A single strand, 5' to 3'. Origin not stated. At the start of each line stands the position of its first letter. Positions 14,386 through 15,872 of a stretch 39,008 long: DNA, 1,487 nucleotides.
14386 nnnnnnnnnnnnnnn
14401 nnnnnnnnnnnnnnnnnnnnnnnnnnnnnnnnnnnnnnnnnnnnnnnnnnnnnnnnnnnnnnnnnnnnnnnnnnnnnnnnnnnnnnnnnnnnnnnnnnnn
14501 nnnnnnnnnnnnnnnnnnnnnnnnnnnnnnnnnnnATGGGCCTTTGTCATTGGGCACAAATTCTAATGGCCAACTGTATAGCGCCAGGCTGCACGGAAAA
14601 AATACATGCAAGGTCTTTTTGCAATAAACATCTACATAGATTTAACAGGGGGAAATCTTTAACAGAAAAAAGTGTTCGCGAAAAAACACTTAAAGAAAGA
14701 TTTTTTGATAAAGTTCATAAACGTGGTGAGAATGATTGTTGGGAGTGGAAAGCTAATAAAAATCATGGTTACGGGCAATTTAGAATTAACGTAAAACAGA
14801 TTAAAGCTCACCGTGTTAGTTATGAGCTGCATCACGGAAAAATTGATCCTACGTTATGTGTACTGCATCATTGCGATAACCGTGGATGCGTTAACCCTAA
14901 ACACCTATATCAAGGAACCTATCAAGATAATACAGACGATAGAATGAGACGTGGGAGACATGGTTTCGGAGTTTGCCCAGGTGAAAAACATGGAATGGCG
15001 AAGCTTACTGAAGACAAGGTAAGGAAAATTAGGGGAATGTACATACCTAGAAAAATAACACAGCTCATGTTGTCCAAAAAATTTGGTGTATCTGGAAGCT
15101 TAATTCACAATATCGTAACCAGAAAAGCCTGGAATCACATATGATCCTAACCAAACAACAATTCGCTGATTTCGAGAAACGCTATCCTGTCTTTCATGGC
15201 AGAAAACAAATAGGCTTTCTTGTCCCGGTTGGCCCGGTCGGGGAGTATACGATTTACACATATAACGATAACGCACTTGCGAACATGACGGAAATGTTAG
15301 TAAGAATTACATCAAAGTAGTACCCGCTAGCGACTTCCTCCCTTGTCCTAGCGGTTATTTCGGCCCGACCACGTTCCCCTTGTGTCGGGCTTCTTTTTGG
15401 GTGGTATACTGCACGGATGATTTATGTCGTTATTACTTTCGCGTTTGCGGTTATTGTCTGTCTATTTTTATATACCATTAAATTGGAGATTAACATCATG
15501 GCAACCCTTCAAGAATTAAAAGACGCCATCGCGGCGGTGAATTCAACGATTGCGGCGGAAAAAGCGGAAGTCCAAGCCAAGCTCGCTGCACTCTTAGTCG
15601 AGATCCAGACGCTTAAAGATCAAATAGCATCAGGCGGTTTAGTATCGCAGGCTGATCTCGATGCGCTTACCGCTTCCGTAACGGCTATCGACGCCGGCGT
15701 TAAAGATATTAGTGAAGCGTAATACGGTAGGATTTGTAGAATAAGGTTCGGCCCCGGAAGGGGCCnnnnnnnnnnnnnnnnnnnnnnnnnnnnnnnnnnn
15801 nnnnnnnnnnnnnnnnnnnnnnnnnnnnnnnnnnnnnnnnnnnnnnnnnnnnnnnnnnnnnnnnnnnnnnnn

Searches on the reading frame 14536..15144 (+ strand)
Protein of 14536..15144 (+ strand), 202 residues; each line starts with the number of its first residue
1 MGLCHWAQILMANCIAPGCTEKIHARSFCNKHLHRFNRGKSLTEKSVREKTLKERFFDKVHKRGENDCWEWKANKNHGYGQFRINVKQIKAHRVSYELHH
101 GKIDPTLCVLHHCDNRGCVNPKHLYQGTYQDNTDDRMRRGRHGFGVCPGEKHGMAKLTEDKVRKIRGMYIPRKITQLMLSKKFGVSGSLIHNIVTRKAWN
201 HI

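Call 66: search_protein_families(library=phrogs, proteins=[window:14536-15144:+], max_evalue=0.001)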
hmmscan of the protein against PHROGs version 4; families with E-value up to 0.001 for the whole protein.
window:14536-15144:+ (202 aa): 12 families
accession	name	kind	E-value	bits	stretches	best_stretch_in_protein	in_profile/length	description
phrog_3593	-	DNA, RNA and nucleotide metabolism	1.3e-31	111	1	13-143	13-150/210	HNH endonuclease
phrog_1872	-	DNA, RNA and nucleotide metabolism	3.2e-30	106.3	1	45-151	12-124/166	endonuclease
phrog_59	-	DNA, RNA and nucleotide metabolism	5.4e-28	99.5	1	27-202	109-275/423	HNH endonuclease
phrog_826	-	DNA, RNA and nucleotide metabolism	2.2e-26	94.1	1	39-149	57-171/281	HNH endonuclease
phrog_6254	-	DNA, RNA and nucleotide metabolism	4.2e-23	83.3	1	64-197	10-151/154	HNH endonuclease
phrog_4842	-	DNA, RNA and nucleotide metabolism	1.3e-13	52.1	1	39-131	50-141/154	HNH endonuclease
phrog_1492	-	DNA, RNA and nucleotide metabolism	2.9e-11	44.2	1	74-144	93-167/414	HNH endonuclease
phrog_99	-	DNA, RNA and nucleotide metabolism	7.5e-05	23.6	1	55-138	126-207/383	HNH endonuclease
phrog_20467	-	DNA, RNA and nucleotide metabolism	0.00021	22.1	1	154-202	60-107/112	HNH endonuclease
phrog_5351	-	DNA, RNA and nucleotide metabolism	0.00025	22.3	0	11-50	6-45/171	HNH endonuclease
phrog_6156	-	DNA, RNA and nucleotide metabolism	0.00064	20.1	1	151-201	180-229/261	endonuclease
phrog_19978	-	DNA, RNA and nucleotide metabolism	0.00074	20.8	0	9-46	3-40/111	HNH endonuclease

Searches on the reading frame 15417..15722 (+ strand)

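Call 66: search_protein_families(library=phrogs, proteins=[window:15417-15722:+], max_evalue=0.001)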
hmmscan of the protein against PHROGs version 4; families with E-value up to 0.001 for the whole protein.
window:15417-15722:+ (101 aa): 1 family
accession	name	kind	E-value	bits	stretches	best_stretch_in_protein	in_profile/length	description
phrog_10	-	head and packaging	0.00052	20.1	1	11-99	218-318/752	major head protein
